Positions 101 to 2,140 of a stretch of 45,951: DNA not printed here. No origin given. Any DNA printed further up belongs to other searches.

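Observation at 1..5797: Orphan nitrogenase-superfamily reductase operon under MarR control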

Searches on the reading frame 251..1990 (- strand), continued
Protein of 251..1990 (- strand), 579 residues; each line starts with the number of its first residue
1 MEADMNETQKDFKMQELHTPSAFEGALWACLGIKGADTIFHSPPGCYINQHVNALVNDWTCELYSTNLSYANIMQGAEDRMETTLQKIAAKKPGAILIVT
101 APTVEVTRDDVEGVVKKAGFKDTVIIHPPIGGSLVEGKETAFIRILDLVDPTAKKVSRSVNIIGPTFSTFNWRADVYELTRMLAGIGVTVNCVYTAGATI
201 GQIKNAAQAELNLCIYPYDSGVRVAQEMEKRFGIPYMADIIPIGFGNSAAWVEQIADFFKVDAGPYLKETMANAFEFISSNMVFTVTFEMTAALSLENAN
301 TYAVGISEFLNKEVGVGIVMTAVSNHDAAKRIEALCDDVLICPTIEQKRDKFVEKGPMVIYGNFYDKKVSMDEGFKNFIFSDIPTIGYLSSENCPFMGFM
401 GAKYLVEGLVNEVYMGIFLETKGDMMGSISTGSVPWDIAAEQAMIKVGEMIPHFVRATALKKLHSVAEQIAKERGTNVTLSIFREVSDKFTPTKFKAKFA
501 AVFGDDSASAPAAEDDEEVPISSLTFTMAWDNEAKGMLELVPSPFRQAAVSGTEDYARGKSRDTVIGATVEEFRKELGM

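Call 75: search_protein_families(library=ncbifam, proteins=[P0121, P0122, P0133, P0135, P0136, P0137, P0138, P0139, P0143, P0148], max_evalue=1e-20)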
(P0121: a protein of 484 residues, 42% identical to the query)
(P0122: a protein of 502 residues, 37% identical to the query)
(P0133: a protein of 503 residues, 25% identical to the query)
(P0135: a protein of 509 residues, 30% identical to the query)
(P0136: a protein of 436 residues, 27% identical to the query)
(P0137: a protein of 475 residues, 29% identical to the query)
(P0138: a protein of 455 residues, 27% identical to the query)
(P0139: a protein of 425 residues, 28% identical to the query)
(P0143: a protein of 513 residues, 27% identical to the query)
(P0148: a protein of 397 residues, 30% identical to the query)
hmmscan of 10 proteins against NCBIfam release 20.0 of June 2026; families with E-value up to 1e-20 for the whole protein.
P0121 (484 aa): 4 families
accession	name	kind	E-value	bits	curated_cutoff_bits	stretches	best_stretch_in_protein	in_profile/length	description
TIGR01278.1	DPOR_BchB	equivalog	4.6e-40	137.9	490.35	1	8-455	27-504/512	ferredoxin:protochlorophyllide reductase (ATP-dependent) subunit B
NF002789.0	PRK02910.1-3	equivalog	6.7e-35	120.9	509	1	40-381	60-421/535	ferredoxin:protochlorophyllide reductase (ATP-dependent) subunit B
TIGR02014.1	BchZ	equivalog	1.1e-30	107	529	1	125-449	148-461/468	chlorophyllide a reductase subunit Z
NF002790.0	PRK02910.1-4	equivalog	1.4e-21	76.8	912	1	127-379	164-416/530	ferredoxin:protochlorophyllide reductase (ATP-dependent) subunit B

P0122 (502 aa): 4 families
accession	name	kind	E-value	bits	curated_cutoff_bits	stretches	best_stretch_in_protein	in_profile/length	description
TIGR01278.1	DPOR_BchB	equivalog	1.7e-42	145.9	490.35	1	10-405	8-416/512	ferredoxin:protochlorophyllide reductase (ATP-dependent) subunit B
TIGR02014.1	BchZ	equivalog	2.8e-33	115.5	529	1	19-466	15-457/468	chlorophyllide a reductase subunit Z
NF002789.0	PRK02910.1-3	equivalog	2.4e-31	109.2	509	1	9-405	7-424/535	ferredoxin:protochlorophyllide reductase (ATP-dependent) subunit B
NF002790.0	PRK02910.1-4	equivalog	3.3e-25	88.8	912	1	148-398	164-414/530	ferredoxin:protochlorophyllide reductase (ATP-dependent) subunit B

P0133 (503 aa): 5 families
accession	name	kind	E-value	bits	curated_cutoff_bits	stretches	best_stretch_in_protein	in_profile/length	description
TIGR01278.1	DPOR_BchB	equivalog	4.6e-52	177.5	490.35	1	15-421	11-415/512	ferredoxin:protochlorophyllide reductase (ATP-dependent) subunit B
NF002789.0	PRK02910.1-3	equivalog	4.9e-43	147.8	509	1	14-420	10-422/535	ferredoxin:protochlorophyllide reductase (ATP-dependent) subunit B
TIGR02014.1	BchZ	equivalog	3.7e-28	98.7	529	1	10-420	4-387/468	chlorophyllide a reductase subunit Z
NF002790.0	PRK02910.1-4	equivalog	2.1e-26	92.7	912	1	19-395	15-394/530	ferredoxin:protochlorophyllide reductase (ATP-dependent) subunit B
TIGR01862.1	N2-ase-Ialpha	subfamily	1.9e-23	82.8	486.05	1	23-380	45-403/444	nitrogenase component I subunit alpha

P0135 (509 aa): 7 families
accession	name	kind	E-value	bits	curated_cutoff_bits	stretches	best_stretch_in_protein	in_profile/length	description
TIGR01278.1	DPOR_BchB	equivalog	6.7e-55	186.9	490.35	1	12-415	8-414/512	ferredoxin:protochlorophyllide reductase (ATP-dependent) subunit B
NF002789.0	PRK02910.1-3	equivalog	1.6e-49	169.2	509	1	12-414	8-421/535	ferredoxin:protochlorophyllide reductase (ATP-dependent) subunit B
TIGR02014.1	BchZ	equivalog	1.1e-38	133.4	529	1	15-452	9-424/468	chlorophyllide a reductase subunit Z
TIGR01283.1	nifE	equivalog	2.1e-25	89.3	505.1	1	16-395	46-429/459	nitrogenase iron-molybdenum cofactor biosynthesis protein NifE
NF002790.0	PRK02910.1-4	equivalog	2.2e-25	89.3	912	1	18-396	14-398/530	ferredoxin:protochlorophyllide reductase (ATP-dependent) subunit B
TIGR01862.1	N2-ase-Ialpha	subfamily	2.1e-22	79.4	486.05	1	17-414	38-433/444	nitrogenase component I subunit alpha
NF011047.0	PRK14477.1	equivalog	4e-22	77.9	1229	0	18-122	501-604/917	bifunctional nitrogenase iron-molybdenum cofactor biosynthesis protein NifEN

P0136 (436 aa): 12 families
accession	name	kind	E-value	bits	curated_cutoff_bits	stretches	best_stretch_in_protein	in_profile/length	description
TIGR01862.1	N2-ase-Ialpha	subfamily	8.1e-41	140.1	486.05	1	20-420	48-435/444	nitrogenase component I subunit alpha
NF011047.0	PRK14477.1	equivalog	9.4e-41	139.5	1229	1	58-263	85-285/917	bifunctional nitrogenase iron-molybdenum cofactor biosynthesis protein NifEN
TIGR01278.1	DPOR_BchB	equivalog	1.6e-40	139.5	490.35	1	10-420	12-415/512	ferredoxin:protochlorophyllide reductase (ATP-dependent) subunit B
TIGR01283.1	nifE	equivalog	7.7e-40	136.8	505.1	1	13-384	49-415/459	nitrogenase iron-molybdenum cofactor biosynthesis protein NifE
TIGR01284.1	alt_nitrog_alph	subfamily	3.5e-35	121.3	512.8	1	20-423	58-445/457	nitrogenase subunit alpha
TIGR02014.1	BchZ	equivalog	1.2e-33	116.7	529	1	10-427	10-395/468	chlorophyllide a reductase subunit Z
NF002789.0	PRK02910.1-3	equivalog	3.7e-33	115.2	509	1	13-418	15-421/535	ferredoxin:protochlorophyllide reductase (ATP-dependent) subunit B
TIGR02932.1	vnfK_nitrog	equivalog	4.5e-33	114.8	873.95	1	3-421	10-439/457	V-containing nitrogenase subunit beta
TIGR01282.1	nifD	equivalog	7.4e-33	113.9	653.55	1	21-281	63-330/466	nitrogenase molybdenum-iron protein alpha chain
TIGR02931.1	anfK_nitrog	equivalog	1.8e-29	102.8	853.85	1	3-422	13-444/461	Fe-only nitrogenase subunit beta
TIGR01286.1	nifK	equivalog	4.4e-28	98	427.3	1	2-421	62-493/516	nitrogenase molybdenum-iron protein subunit beta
TIGR01860.1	VNFD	equivalog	9e-21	74.1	823.1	0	21-274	61-315/461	nitrogenase vanadium-iron protein, alpha chain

P0137 (475 aa): 13 families
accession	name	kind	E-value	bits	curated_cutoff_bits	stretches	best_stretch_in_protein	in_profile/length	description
TIGR01283.1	nifE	equivalog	3.3e-52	177.6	505.1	1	21-289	41-318/459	nitrogenase iron-molybdenum cofactor biosynthesis protein NifE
NF011047.0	PRK14477.1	equivalog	9.4e-43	146.2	1229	1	21-279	32-293/917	bifunctional nitrogenase iron-molybdenum cofactor biosynthesis protein NifEN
TIGR01862.1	N2-ase-Ialpha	subfamily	1.9e-42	145.5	486.05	1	22-287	33-307/444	nitrogenase component I subunit alpha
TIGR01278.1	DPOR_BchB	equivalog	3.2e-39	135.2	490.35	1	28-326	14-316/512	ferredoxin:protochlorophyllide reductase (ATP-dependent) subunit B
TIGR01282.1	nifD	equivalog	8e-37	127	653.55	1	23-285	48-322/466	nitrogenase molybdenum-iron protein alpha chain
TIGR01284.1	alt_nitrog_alph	subfamily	3.4e-35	121.4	512.8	1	22-284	43-311/457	nitrogenase subunit alpha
NF002789.0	PRK02910.1-3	equivalog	1.5e-33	116.4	509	1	29-270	15-255/535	ferredoxin:protochlorophyllide reductase (ATP-dependent) subunit B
TIGR02932.1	vnfK_nitrog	equivalog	1.4e-31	109.9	873.95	1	24-454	15-443/457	V-containing nitrogenase subunit beta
TIGR01860.1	VNFD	equivalog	2.8e-28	98.8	823.1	1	21-280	44-309/461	nitrogenase vanadium-iron protein, alpha chain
TIGR02931.1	anfK_nitrog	equivalog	5.7e-27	94.5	853.85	1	24-455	18-448/461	Fe-only nitrogenase subunit beta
TIGR01286.1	nifK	equivalog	6.6e-25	87.5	427.3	0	14-204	59-254/516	nitrogenase molybdenum-iron protein subunit beta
TIGR01861.1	ANFD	equivalog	5.7e-24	84.4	873.8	1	22-284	46-314/513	nitrogenase iron-iron protein, alpha chain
TIGR02014.1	BchZ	equivalog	1.8e-22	79.9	529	0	20-329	4-308/468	chlorophyllide a reductase subunit Z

P0138 (455 aa): 14 families
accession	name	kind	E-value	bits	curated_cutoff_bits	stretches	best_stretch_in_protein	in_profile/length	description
TIGR01278.1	DPOR_BchB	equivalog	2.1e-46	158.9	490.35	1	22-435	12-416/512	ferredoxin:protochlorophyllide reductase (ATP-dependent) subunit B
TIGR01283.1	nifE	equivalog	2.4e-41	141.8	505.1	1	19-432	43-441/459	nitrogenase iron-molybdenum cofactor biosynthesis protein NifE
TIGR01862.1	N2-ase-Ialpha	subfamily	3.5e-38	131.4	486.05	1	19-437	34-438/444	nitrogenase component I subunit alpha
TIGR02014.1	BchZ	equivalog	1.5e-37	129.7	529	1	18-437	6-391/468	chlorophyllide a reductase subunit Z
TIGR01286.1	nifK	equivalog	2.3e-35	122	427.3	1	14-436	62-494/516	nitrogenase molybdenum-iron protein subunit beta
TIGR02932.1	vnfK_nitrog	equivalog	1.7e-34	119.5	873.95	1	14-447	9-452/457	V-containing nitrogenase subunit beta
TIGR01284.1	alt_nitrog_alph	subfamily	1.1e-32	113.1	512.8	1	19-399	44-417/457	nitrogenase subunit alpha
TIGR02931.1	anfK_nitrog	equivalog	4.2e-31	108.2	853.85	1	6-436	4-444/461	Fe-only nitrogenase subunit beta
NF002789.0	PRK02910.1-3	equivalog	3.8e-29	101.9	509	1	23-431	13-420/535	ferredoxin:protochlorophyllide reductase (ATP-dependent) subunit B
NF011047.0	PRK14477.1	equivalog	1.4e-27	95.9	1229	1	19-288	34-300/917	bifunctional nitrogenase iron-molybdenum cofactor biosynthesis protein NifEN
TIGR01282.1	nifD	equivalog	7.3e-25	87.6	653.55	1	14-432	43-450/466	nitrogenase molybdenum-iron protein alpha chain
TIGR01860.1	VNFD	equivalog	1.8e-24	86.2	823.1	1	19-331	46-354/461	nitrogenase vanadium-iron protein, alpha chain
NF002790.0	PRK02910.1-4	equivalog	1.4e-21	76.8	912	0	23-428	13-414/530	ferredoxin:protochlorophyllide reductase (ATP-dependent) subunit B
TIGR01285.1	nifN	equivalog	7.2e-21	74.6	326.8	0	14-200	11-197/433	nitrogenase iron-molybdenum cofactor biosynthesis protein NifN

P0139 (425 aa): 13 families
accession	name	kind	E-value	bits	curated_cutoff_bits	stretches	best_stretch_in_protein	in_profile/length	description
TIGR01278.1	DPOR_BchB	equivalog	7.5e-49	166.9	490.35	1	15-419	15-416/512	ferredoxin:protochlorophyllide reductase (ATP-dependent) subunit B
NF002789.0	PRK02910.1-3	equivalog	7.8e-41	140.5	509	1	21-416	21-421/535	ferredoxin:protochlorophyllide reductase (ATP-dependent) subunit B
TIGR01283.1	nifE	equivalog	8.5e-40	136.7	505.1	1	9-420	43-445/459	nitrogenase iron-molybdenum cofactor biosynthesis protein NifE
TIGR01862.1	N2-ase-Ialpha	subfamily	5.3e-37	127.5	486.05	1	11-421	36-438/444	nitrogenase component I subunit alpha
TIGR01284.1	alt_nitrog_alph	subfamily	4.5e-33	114.4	512.8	1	11-421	46-445/457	nitrogenase subunit alpha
NF011047.0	PRK14477.1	equivalog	1.8e-30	105.5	1229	1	55-414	83-432/917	bifunctional nitrogenase iron-molybdenum cofactor biosynthesis protein NifEN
TIGR02932.1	vnfK_nitrog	equivalog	2.8e-30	105.6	873.95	1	3-421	8-441/457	V-containing nitrogenase subunit beta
TIGR01282.1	nifD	equivalog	9.7e-30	103.7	653.55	1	11-420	50-454/466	nitrogenase molybdenum-iron protein alpha chain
TIGR02931.1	anfK_nitrog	equivalog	5.8e-28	97.8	853.85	1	3-421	11-445/461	Fe-only nitrogenase subunit beta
TIGR01286.1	nifK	equivalog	1.2e-26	93.2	427.3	1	4-422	62-496/516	nitrogenase molybdenum-iron protein subunit beta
TIGR01860.1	VNFD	equivalog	6e-26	91.1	823.1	1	10-421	47-447/461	nitrogenase vanadium-iron protein, alpha chain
TIGR01285.1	nifN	equivalog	1.2e-22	80.4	326.8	0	4-148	11-159/433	nitrogenase iron-molybdenum cofactor biosynthesis protein NifN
NF002790.0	PRK02910.1-4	equivalog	7e-22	77.8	912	0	15-420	15-422/530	ferredoxin:protochlorophyllide reductase (ATP-dependent) subunit B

P0143 (513 aa): 5 families
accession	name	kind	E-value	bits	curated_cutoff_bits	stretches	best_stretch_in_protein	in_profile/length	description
TIGR01278.1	DPOR_BchB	equivalog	1e-49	169.7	490.35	1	9-422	5-420/512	ferredoxin:protochlorophyllide reductase (ATP-dependent) subunit B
TIGR02014.1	BchZ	equivalog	1.8e-45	155.7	529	1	15-316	9-306/468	chlorophyllide a reductase subunit Z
NF002789.0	PRK02910.1-3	equivalog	5.9e-44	150.8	509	1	12-420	8-426/535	ferredoxin:protochlorophyllide reductase (ATP-dependent) subunit B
NF002790.0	PRK02910.1-4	equivalog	1.1e-26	93.6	912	1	145-414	158-417/530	ferredoxin:protochlorophyllide reductase (ATP-dependent) subunit B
TIGR01283.1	nifE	equivalog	3.5e-22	78.6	505.1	1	15-381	45-415/459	nitrogenase iron-molybdenum cofactor biosynthesis protein NifE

P0148 (397 aa): 17 families
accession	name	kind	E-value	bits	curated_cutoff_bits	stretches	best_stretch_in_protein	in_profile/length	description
TIGR01283.1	nifE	equivalog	1.5e-63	215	505.1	1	2-396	40-446/459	nitrogenase iron-molybdenum cofactor biosynthesis protein NifE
TIGR01862.1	N2-ase-Ialpha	subfamily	9e-56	189.4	486.05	1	4-396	33-438/444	nitrogenase component I subunit alpha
TIGR01284.1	alt_nitrog_alph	subfamily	4.2e-51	173.8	512.8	1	3-394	42-443/457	nitrogenase subunit alpha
NF011047.0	PRK14477.1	equivalog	2.9e-42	144.5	1229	1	3-394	32-437/917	bifunctional nitrogenase iron-molybdenum cofactor biosynthesis protein NifEN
TIGR01282.1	nifD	equivalog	4e-42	144.5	653.55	1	5-395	48-454/466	nitrogenase molybdenum-iron protein alpha chain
TIGR01278.1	DPOR_BchB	equivalog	1.3e-39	136.4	490.35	1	9-371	13-384/512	ferredoxin:protochlorophyllide reductase (ATP-dependent) subunit B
TIGR01860.1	VNFD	equivalog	1.8e-37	129.1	823.1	1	3-394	44-445/461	nitrogenase vanadium-iron protein, alpha chain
TIGR02932.1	vnfK_nitrog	equivalog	7.3e-34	117.4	873.95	1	6-395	15-440/457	V-containing nitrogenase subunit beta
TIGR01861.1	ANFD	equivalog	1e-32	113.3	873.8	1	3-395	45-447/513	nitrogenase iron-iron protein, alpha chain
TIGR01286.1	nifK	equivalog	3.5e-27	95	427.3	0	4-164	66-232/516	nitrogenase molybdenum-iron protein subunit beta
TIGR02931.1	anfK_nitrog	equivalog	4.3e-25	88.4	853.85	1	6-391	18-440/461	Fe-only nitrogenase subunit beta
TIGR01279.1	DPOR_bchN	equivalog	6.2e-25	87.9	419.95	1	19-357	22-353/407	ferredoxin:protochlorophyllide reductase (ATP-dependent) subunit N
TIGR01285.1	nifN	equivalog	1.3e-23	83.6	326.8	1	4-171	15-188/433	nitrogenase iron-molybdenum cofactor biosynthesis protein NifN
NF002789.0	PRK02910.1-3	equivalog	6.4e-23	81.4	509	1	18-375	22-396/535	ferredoxin:protochlorophyllide reductase (ATP-dependent) subunit B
NF002790.0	PRK02910.1-4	equivalog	2.4e-22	79.3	912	1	10-378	14-399/530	ferredoxin:protochlorophyllide reductase (ATP-dependent) subunit B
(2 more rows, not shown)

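Call 76: find_encoding_contigs(protein=P0135, flank=8000, max_places=1)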
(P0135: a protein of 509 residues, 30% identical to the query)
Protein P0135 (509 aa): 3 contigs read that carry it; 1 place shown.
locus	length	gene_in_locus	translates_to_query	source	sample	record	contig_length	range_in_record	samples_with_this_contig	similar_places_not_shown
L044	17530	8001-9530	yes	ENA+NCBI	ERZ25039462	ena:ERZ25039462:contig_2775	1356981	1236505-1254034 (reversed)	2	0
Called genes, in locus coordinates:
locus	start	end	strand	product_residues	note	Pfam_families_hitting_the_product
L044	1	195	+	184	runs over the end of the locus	PF01885:PTS_2-RNA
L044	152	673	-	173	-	-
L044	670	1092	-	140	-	PF01966:HD (weak)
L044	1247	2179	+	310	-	PF03466:LysR_substrate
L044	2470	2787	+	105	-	-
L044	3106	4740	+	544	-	-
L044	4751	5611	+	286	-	PF01578:Cytochrom_C_asm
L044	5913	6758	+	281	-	PF00142:Fer4_NifH, PF01656:CbiA, PF02374:ArsA_ATPase (weak), PF10609:ParA (faint), PF13614:AAA_31 (weak)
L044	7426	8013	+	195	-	PF00148:Oxidored_nitro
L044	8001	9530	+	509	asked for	PF00148:Oxidored_nitro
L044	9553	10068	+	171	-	PF01488:Shikimate_DH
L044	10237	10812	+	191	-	-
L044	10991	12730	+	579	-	PF25954:Beta-barrel_RND_2, PF25975:CzcB_C (weak), PF25989:YknX_C, PF12704:MacB_PCD, PF02687:FtsX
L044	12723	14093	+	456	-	PF00005:ABC_tran, PF02463:SMC_N (faint), PF13304:AAA_21 (faint)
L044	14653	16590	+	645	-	-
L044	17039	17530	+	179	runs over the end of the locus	PF00072:Response_reg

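Call 77: find_encoding_contigs(protein=P0122, flank=8000, max_places=1)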
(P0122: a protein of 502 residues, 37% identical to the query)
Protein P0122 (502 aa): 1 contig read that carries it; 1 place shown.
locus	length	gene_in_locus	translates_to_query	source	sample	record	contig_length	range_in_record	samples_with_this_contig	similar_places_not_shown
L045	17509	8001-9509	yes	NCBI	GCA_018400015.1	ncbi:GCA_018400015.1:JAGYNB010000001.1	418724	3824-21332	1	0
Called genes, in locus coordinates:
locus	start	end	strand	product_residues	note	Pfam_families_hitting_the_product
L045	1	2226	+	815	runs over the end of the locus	PF02518:HATPase_c, PF00204:DNA_gyraseB, PF01751:Toprim, PF00986:DNA_gyraseB_C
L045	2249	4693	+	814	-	PF00521:DNA_topoisoIV, PF03989:DNA_gyraseA_C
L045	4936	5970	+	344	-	PF13353:Fer4_12 (weak), PF04055:Radical_SAM, PF13186:SPASM (weak)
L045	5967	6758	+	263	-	PF00142:Fer4_NifH, PF01656:CbiA, PF13614:AAA_31 (weak), PF20720:nSTAND3 (faint)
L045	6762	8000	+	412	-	PF00148:Oxidored_nitro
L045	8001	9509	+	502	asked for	PF00148:Oxidored_nitro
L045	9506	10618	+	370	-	PF04055:Radical_SAM, PF13186:SPASM (faint)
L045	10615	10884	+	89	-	-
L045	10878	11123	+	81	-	-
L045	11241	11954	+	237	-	-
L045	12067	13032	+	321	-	PF04055:Radical_SAM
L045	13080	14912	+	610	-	PF13230:GATase_4 (faint), PF13522:GATase_6, PF13537:GATase_7, PF01380:SIS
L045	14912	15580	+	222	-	PF00590:TP_methylase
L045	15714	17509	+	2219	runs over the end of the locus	-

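Call 78: find_homologous_proteins(query=L045:5967-6758:+, max_evalue=1e-20)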
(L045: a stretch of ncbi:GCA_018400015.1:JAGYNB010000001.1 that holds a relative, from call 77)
Query L045:5967-6758:+ (263 aa): 8000 proteins with E <= 1e-20 among 8000 candidates; the best 120 are listed.
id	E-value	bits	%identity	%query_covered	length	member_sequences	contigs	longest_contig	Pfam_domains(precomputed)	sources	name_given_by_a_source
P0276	1.6e-170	583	100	100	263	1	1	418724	PF00142.25,PF01656.30,PF13614.13,PF20720.4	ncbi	-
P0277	2.7e-121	422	73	99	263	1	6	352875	PF00142.25,PF01656.30,PF13614.13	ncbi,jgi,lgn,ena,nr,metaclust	ncbi:MAG: hypothetical protein P9L96_02180 [Candidatus Gygaella obscura]|nr:hypothetical protein [Ca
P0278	2.0e-74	268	47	100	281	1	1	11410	PF00142.25,PF10609.16,PF01656.30,PF13614.13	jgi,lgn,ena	-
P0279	1.5e-70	255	43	100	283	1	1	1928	PF00142.25,PF10609.16,PF01656.30,PF13614.13,PF02374.22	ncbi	-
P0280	4.0e-70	254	45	100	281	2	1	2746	PF00142.25,PF10609.16,PF01656.30,PF13614.13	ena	-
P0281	2.8e-68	248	40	100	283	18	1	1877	PF00142.25,PF10609.16,PF01656.30,PF13614.13,PF02374.22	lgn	-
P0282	6.0e-66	240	44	100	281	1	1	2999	PF00142.25,PF10609.16,PF01656.30,PF13614.13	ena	-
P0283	7.9e-66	240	44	100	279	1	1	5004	PF00142.25,PF10609.16,PF01656.30,PF13614.13,PF02374.22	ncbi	-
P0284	8.8e-66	240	44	100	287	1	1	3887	PF00142.25,PF10609.16,PF01656.30,PF13614.13,PF02374.22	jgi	jgi:nitrogenase iron protein NifH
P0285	6.9e-60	221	50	89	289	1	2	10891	PF00142.25,PF10609.16,PF01656.30,PF13614.13,PF02374.22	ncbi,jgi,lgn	-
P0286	5.6e-59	218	44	99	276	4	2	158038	PF00142.25,PF10609.16,PF01656.30,PF13614.13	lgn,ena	-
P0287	1.3e-58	216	45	98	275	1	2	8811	PF00142.25,PF10609.16,PF01656.30,PF13614.13,PF02374.22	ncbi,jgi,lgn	-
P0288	2.6e-58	215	45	97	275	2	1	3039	PF00142.25,PF10609.16,PF01656.30,PF13614.13,PF02374.22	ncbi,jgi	-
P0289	3.1e-58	215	44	100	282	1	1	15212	PF00142.25,PF10609.16,PF01656.30,PF13614.13,PF02374.22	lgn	-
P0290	3.2e-58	215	43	100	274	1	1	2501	PF00142.25,PF10609.16,PF01656.30,PF13614.13,PF02374.22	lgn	-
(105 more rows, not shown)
